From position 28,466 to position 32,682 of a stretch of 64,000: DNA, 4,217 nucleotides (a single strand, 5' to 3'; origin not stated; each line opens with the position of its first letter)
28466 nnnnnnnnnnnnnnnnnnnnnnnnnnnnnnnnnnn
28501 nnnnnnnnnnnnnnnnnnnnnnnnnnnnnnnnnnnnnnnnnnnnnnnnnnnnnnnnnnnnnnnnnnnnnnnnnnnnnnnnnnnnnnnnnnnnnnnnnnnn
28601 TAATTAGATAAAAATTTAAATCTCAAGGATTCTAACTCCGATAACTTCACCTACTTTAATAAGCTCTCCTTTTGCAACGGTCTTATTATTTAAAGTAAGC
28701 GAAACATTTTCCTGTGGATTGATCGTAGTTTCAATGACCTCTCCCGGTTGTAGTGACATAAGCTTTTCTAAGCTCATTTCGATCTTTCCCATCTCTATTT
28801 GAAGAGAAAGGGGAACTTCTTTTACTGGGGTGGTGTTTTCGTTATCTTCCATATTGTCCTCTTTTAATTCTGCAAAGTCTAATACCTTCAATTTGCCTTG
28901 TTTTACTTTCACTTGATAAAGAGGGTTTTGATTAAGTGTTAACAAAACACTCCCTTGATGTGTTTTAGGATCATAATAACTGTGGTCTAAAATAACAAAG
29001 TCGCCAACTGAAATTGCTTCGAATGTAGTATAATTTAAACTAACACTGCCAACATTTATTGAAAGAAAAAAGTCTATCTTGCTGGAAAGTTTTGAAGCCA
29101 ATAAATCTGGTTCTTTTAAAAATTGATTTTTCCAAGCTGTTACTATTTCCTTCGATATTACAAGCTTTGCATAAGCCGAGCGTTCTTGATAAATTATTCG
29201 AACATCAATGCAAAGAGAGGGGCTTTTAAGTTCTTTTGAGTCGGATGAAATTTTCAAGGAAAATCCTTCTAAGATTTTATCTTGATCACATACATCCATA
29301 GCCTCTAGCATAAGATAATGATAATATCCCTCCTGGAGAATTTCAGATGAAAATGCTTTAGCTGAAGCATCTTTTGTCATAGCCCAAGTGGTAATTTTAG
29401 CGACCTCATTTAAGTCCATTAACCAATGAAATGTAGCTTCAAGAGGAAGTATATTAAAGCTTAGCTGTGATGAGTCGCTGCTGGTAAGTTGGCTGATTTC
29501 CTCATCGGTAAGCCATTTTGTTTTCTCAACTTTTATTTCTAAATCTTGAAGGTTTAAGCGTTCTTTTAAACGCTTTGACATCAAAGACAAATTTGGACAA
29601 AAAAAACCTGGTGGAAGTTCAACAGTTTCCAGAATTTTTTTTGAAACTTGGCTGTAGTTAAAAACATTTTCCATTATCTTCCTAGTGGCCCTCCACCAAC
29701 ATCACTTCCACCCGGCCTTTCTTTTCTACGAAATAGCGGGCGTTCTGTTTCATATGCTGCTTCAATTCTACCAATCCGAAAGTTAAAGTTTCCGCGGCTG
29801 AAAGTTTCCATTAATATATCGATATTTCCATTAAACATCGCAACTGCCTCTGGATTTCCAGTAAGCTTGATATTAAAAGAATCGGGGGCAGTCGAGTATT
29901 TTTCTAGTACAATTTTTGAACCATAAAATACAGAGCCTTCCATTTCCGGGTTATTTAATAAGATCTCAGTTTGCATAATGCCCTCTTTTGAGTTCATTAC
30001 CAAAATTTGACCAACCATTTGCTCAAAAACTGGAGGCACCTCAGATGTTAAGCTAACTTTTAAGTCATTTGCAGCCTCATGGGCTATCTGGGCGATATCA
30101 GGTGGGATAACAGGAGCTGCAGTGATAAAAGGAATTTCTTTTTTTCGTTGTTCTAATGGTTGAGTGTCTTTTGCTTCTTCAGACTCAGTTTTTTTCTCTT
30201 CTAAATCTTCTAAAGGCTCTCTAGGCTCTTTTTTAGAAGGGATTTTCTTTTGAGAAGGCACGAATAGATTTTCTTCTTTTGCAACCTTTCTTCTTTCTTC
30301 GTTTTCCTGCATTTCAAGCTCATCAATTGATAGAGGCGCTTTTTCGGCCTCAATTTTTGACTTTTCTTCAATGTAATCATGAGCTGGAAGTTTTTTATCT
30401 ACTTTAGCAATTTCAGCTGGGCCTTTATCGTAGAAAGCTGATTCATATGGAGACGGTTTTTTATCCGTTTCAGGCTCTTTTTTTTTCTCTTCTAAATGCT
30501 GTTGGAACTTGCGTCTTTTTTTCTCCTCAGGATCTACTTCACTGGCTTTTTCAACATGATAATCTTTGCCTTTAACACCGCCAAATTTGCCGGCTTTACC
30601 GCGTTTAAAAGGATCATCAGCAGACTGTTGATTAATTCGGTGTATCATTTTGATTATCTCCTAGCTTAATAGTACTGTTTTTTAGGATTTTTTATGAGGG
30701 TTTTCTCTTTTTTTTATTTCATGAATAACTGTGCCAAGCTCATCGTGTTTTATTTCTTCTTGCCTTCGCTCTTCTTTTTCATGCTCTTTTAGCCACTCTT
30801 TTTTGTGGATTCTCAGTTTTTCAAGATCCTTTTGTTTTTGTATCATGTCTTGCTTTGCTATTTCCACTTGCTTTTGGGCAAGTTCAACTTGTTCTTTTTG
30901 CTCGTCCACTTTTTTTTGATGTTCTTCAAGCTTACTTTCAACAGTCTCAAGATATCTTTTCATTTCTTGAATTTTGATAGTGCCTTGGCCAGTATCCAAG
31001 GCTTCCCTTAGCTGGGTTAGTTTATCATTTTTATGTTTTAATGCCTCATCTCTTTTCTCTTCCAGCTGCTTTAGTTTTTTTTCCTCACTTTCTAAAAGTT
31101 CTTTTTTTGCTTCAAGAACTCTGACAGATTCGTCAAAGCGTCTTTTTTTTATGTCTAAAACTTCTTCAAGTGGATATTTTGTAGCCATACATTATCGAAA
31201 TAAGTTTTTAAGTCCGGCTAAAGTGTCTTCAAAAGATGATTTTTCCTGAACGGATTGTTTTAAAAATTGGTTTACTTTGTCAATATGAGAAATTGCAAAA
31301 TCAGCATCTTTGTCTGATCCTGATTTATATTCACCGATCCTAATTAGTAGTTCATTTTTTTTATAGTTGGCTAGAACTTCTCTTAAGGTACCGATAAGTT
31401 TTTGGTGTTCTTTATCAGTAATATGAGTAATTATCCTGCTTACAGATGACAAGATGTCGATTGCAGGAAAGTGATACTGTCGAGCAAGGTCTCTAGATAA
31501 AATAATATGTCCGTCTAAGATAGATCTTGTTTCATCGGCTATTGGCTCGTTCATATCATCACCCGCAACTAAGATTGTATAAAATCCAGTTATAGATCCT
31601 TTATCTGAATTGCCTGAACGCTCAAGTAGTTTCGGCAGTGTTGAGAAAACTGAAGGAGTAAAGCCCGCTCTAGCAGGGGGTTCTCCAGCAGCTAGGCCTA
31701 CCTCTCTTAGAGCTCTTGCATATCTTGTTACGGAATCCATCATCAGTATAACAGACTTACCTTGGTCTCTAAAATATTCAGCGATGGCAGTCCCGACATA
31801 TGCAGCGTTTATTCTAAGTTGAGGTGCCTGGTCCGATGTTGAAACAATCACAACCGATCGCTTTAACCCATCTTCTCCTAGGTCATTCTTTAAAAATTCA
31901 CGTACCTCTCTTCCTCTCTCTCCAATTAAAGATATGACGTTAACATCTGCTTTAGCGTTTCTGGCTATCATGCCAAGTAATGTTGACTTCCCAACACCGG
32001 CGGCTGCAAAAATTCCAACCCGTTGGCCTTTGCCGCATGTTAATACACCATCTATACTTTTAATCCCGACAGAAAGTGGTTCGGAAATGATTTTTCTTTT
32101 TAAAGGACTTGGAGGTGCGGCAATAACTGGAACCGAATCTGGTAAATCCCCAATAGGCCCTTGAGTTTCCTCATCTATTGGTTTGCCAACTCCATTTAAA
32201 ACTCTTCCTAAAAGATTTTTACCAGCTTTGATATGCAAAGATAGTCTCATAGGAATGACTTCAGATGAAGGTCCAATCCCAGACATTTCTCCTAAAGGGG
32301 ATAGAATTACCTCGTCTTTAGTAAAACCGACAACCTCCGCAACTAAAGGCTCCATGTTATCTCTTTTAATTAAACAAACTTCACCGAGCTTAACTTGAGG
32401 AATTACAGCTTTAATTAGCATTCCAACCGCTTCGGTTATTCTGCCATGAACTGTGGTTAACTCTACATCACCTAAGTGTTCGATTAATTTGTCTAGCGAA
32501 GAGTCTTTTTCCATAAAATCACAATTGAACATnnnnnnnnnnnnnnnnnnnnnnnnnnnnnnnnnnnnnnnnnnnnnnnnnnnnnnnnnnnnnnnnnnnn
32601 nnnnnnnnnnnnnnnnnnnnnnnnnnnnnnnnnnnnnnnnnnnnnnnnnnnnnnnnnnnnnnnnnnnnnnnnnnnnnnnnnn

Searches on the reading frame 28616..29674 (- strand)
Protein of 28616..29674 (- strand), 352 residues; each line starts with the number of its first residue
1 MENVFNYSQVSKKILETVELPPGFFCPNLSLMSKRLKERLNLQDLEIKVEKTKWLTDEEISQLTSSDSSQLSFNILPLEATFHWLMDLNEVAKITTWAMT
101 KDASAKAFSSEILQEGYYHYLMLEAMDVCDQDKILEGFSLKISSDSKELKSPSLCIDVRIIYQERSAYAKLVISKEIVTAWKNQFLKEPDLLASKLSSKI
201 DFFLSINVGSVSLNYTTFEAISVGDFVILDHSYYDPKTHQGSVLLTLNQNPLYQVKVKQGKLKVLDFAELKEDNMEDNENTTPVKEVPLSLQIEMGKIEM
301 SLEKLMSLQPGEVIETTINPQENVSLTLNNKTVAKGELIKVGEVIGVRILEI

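Call 15: search_protein_families(library=pfam, proteins=[window:28616-29674:-], max_evalue=0.001)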
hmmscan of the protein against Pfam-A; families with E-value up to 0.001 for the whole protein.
window:28616-29674:- (352 aa): 1 family
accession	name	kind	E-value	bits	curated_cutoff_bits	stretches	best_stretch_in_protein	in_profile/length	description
PF01052.25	FliMN_C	-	1.7e-18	66.7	23.8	1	284-352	3-71/73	Type III flagellar switch regulator (C-ring) FliN C-term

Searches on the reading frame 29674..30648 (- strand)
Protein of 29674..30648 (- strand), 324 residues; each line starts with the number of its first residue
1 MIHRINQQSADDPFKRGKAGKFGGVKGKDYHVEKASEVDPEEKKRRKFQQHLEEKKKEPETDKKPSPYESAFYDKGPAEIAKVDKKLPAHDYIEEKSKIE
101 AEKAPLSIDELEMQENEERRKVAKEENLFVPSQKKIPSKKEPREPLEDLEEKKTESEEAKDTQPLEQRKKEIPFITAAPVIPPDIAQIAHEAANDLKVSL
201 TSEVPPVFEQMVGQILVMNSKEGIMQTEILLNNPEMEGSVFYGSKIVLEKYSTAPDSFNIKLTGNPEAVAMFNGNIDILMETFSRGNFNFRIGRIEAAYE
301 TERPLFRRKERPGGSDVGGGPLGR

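Call 15: search_protein_families(library=pfam, proteins=[window:29674-30648:-], max_evalue=0.001)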
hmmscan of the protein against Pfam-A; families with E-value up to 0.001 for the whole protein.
window:29674-30648:- (324 aa): 0 families

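Call 70: search_solved_structures(query=A3, max_evalue=10, show_alignments=2)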
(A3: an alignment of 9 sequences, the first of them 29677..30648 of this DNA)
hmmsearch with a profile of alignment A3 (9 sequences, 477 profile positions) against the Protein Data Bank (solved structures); distinct sequences matched with E-value up to 10: 2.
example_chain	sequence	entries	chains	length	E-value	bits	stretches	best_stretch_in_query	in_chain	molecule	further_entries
9ijj_A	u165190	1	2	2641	0.081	15.7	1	213-339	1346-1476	Cilia and flagella associated protein 46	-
3hdt_A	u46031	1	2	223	2.2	11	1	25-58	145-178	putative kinase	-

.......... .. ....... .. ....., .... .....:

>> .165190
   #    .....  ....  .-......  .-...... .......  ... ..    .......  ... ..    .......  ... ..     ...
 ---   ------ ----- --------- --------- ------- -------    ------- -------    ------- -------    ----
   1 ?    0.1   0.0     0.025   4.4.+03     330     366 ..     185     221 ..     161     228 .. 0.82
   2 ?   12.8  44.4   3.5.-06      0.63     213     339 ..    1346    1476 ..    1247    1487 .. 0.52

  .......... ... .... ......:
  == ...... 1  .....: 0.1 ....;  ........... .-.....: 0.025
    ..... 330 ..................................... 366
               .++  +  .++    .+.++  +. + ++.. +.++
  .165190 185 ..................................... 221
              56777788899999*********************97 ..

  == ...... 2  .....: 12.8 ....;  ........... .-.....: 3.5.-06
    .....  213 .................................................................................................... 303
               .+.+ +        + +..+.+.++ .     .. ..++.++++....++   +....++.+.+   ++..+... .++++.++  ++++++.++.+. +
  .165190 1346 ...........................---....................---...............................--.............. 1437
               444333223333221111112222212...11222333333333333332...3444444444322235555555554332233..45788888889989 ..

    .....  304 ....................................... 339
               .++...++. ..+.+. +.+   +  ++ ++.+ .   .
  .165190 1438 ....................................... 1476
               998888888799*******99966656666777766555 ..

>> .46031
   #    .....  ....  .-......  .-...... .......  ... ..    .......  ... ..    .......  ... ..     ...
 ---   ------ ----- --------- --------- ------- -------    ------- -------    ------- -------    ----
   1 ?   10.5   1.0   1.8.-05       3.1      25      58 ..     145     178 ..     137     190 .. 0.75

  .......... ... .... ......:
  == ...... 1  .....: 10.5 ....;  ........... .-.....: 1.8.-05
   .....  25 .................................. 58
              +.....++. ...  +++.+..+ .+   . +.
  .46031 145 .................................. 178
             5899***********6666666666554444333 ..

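Call 71: search_protein_families(library=pfam, alignment_id=A3, max_evalue=10)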
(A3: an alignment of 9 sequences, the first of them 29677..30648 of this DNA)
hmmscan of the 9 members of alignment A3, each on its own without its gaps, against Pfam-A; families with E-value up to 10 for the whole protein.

A. member 1, window:29677-30648:- (324 aa): 0 families

B. families by the number of members that match (of 9 scanned): 4 families
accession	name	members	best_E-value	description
PF12039.13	DUF3525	1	0.054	Protein of unknown function (DUF3525)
PF21385.2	ACCA_BT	1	0.21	Acetyl-CoA carboxylase, BT domain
PF01763.21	Herpes_UL6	1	0.21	Herpesvirus UL6 like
PF02119.21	FlgI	1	0.24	Flagellar P-ring protein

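Call 73: find_homologous_proteins(query=window:29677-30648:-, max_evalue=0.00001)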
Query window:29677-30648:- (324 aa): 79 proteins with E <= 0.00001 among 4525 candidates.
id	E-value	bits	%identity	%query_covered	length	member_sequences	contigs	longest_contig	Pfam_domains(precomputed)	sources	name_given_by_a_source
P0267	4.4e-206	701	100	100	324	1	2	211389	-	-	-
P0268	7.0e-185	632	90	100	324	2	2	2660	-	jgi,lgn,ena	-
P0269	6.7e-152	523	73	100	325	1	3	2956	-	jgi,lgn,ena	-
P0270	1.7e-148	512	75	99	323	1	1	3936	-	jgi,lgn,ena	-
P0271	4.8e-69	251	45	100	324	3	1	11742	-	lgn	-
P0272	4.4e-66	242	46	99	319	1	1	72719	-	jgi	jgi:hypothetical protein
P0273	9.1e-62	227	45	99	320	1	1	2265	-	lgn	-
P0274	3.5e-56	209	43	93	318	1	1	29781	-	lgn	-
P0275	6.0e-54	202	41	100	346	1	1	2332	-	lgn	-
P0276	8.3e-52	195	41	99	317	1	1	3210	-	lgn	-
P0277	9.1e-44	168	38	85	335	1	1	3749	-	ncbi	-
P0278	4.0e-42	163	41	82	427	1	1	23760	-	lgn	-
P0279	4.4e-41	159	55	42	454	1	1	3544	-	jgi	-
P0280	1.5e-38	151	45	53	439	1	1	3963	-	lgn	-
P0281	1.7e-38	151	41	70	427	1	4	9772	-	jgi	jgi:hypothetical protein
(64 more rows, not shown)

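Call 79: search_protein_families(library=ncbifam, proteins=[window:29677-30648:-], max_evalue=1)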
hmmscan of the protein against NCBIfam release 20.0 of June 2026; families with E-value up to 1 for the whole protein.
window:29677-30648:- (324 aa): 0 families

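Call 84: predict_structure(alignment_id=A4)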
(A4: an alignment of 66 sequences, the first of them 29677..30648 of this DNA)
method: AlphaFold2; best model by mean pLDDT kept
length: 324 residues; sequences in the alignment: 66
mean_pLDDT: 66.4   pTM: 0.39
mean pLDDT of the five models: 66.4, 65.8, 65.3, 63.0, 63.0
residues with pLDDT >= 90: 63; 70-90: 67; 50-70: 115; < 50: 79
segments of 3 or more residues with pLDDT < 50: 1-4, 18-28, 95-99, 146-156, 160-178, 317-320
pLDDT, mean of each block of 10 residues (from residue 1): 48 51 46 53 66 57 63 55 53 51 67 70 54 49 49 46 46 49 78 75 78 79 89 88 93 93 94 94 89 92 64 51 49
secondary structure, 60 per line:
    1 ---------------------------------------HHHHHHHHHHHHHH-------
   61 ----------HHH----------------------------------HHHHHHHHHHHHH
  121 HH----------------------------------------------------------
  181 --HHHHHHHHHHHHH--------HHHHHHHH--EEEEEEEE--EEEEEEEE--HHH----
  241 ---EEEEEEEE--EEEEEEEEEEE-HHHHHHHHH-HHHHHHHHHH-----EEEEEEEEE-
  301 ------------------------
elements in order: H40-53 H108-122 H183-195 H204-211 E214-221 E224-231 E244-251 E254-264 H266-274 H276-285 E291-299

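Call 86: fold_search(model_id=the predicted structure, library=pdb)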
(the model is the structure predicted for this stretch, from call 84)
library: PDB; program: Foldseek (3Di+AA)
matches with E <= 10: 708; with E <= 0.001: 0
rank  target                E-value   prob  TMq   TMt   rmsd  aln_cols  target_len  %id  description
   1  6bbk                  5.6e-03  0.94  0.15  0.33  12.1       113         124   16  N-terminally truncated group I PilA from Pseudomonas aeruginosa strain 1244 (released 2018-11-21)
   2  8v7p                  7.7e-03  0.97  0.17  0.41  10.3       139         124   14  Crystal structure of the truncated P1 pilin from Pseudomonas aeruginosa (released 2024-12-11)
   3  2rrl_MODEL_1_A        2.0e-02  0.84  0.18  0.30  28.9       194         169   12  Solution structure of the C-terminal domain of the FliK (released 2011-05-18)
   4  5cuk                  3.8e-02  0.94  0.18  0.51  10.1       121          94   10  Crystal structure of the PscP SS domain (released 2015-12-02)
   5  2ckq_A                1.3e-01  0.33  0.12  0.11   9.3        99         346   15  Crystal structure of Human Choline Kinase alpha 2 in complex with Phosphocholine (released 2006-10-04)
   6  8z4g_1                1.3e-01  0.14  0.12  0.21  27.7       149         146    3  Structure of the S-ring region of the Vibrio flagellar MS-ring protein FliF with 35-fold symmetry applied (released 2024-09-04)
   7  8z4d_1                1.9e-01  0.14  0.10  0.19  28.1        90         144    3  Structure of the S-ring region of the Vibrio flagellar MS-ring protein FliF with 34-fold symmetry applied (released 2024-09-04)
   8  4gz0_A                1.9e-01  0.13  0.12  0.14  14.9       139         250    9  Mus Musculus Tdp2-DNA Substrate Analog (5'-6-aminohexanol) Complex (released 2012-10-31)
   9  7ubx_A                2.0e-01  0.47  0.13  0.11   8.6        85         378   12  Structure of a pore forming fragment of Clostridium difficile toxin A in complex with VHH AA6 (released 2022-11-16)
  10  6mjn_B                2.0e-01  0.11  0.10  0.19  16.0       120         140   10  Crystal structure of an organic hydroperoxide resistance protein OsmC, predicted redox protein, regulator of sulfide b (released 2018-10-03)
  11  5j3p_B                2.2e-01  0.15  0.14  0.17  14.0       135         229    9  Crystal structure of the catalytic domain of human tyrosyl DNA phosphodiesterase 2 (released 2016-05-04)
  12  9lul_b                2.5e-01  0.25  0.14  0.10  11.0       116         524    8  Local refinement of stacked like DDB1-DDA1-DET1-Ube2e2-COP1 complex (layer 1) (released 2026-01-28)
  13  5day_A                2.6e-01  0.44  0.16  0.27   4.1        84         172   17  The structure of NAP1-Related Protein(NRP1) in Arabidopsis (released 2016-09-21)
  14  7ubx_B                2.6e-01  0.23  0.12  0.10   8.8        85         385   12  Structure of a pore forming fragment of Clostridium difficile toxin A in complex with VHH AA6 (released 2022-11-16)
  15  6mjn_A                2.6e-01  0.08  0.09  0.16  16.0       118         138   12  Crystal structure of an organic hydroperoxide resistance protein OsmC, predicted redox protein, regulator of sulfide b (released 2018-10-03)
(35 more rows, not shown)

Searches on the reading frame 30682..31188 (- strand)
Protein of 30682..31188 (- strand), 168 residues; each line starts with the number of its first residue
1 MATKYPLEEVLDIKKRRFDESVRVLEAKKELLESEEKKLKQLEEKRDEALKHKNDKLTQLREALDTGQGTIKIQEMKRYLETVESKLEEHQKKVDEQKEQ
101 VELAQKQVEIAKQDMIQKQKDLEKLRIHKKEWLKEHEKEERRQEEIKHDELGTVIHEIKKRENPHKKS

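Call 15: search_protein_families(library=pfam, proteins=[window:30682-31188:-], max_evalue=0.001)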
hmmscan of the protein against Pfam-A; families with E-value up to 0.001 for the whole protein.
window:30682-31188:- (168 aa): 2 families
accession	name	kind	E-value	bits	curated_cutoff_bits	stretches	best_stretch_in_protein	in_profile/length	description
PF16789.10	YscO-like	-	4.9e-47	160.4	27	1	4-161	3-160/161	YscO-like protein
PF02050.21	FliJ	-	0.00065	20.4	28.4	0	26-151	8-118/123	Flagellar FliJ protein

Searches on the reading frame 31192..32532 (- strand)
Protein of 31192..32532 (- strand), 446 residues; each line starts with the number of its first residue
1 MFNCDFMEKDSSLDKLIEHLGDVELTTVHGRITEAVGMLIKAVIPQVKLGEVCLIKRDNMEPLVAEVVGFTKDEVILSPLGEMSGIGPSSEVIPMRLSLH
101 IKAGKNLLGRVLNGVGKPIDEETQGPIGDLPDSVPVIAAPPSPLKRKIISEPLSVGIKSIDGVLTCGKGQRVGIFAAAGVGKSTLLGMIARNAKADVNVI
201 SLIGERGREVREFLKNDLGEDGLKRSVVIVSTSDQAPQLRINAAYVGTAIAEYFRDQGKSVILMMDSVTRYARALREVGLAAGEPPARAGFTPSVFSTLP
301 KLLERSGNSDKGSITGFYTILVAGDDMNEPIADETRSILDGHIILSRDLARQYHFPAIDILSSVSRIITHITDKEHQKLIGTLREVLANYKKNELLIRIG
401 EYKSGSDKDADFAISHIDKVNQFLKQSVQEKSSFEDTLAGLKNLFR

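Call 15: search_protein_families(library=pfam, proteins=[window:31192-32532:-], max_evalue=0.001)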
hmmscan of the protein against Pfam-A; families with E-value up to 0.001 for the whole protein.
window:31192-32532:- (446 aa): 4 families
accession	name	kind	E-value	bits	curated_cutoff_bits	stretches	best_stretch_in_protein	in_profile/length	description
PF00006.31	ATP-synt_ab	-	1.4e-89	299.8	29.5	1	156-365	1-213/213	ATP synthase alpha/beta family, nucleotide-binding domain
PF18269.6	T3SS_ATPase_C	-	1.7e-25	89.1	22.7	1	372-442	1-71/72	T3SS EscN ATPase C-terminal domain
PF02874.29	ATP-synt_ab_N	-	8.1e-06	26.7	20.9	1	32-94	1-67/69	ATP synthase alpha/beta family, beta-barrel domain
PF00005.33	ABC_tran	-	0.00018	22.6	25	1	164-209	6-51/137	ABC transporter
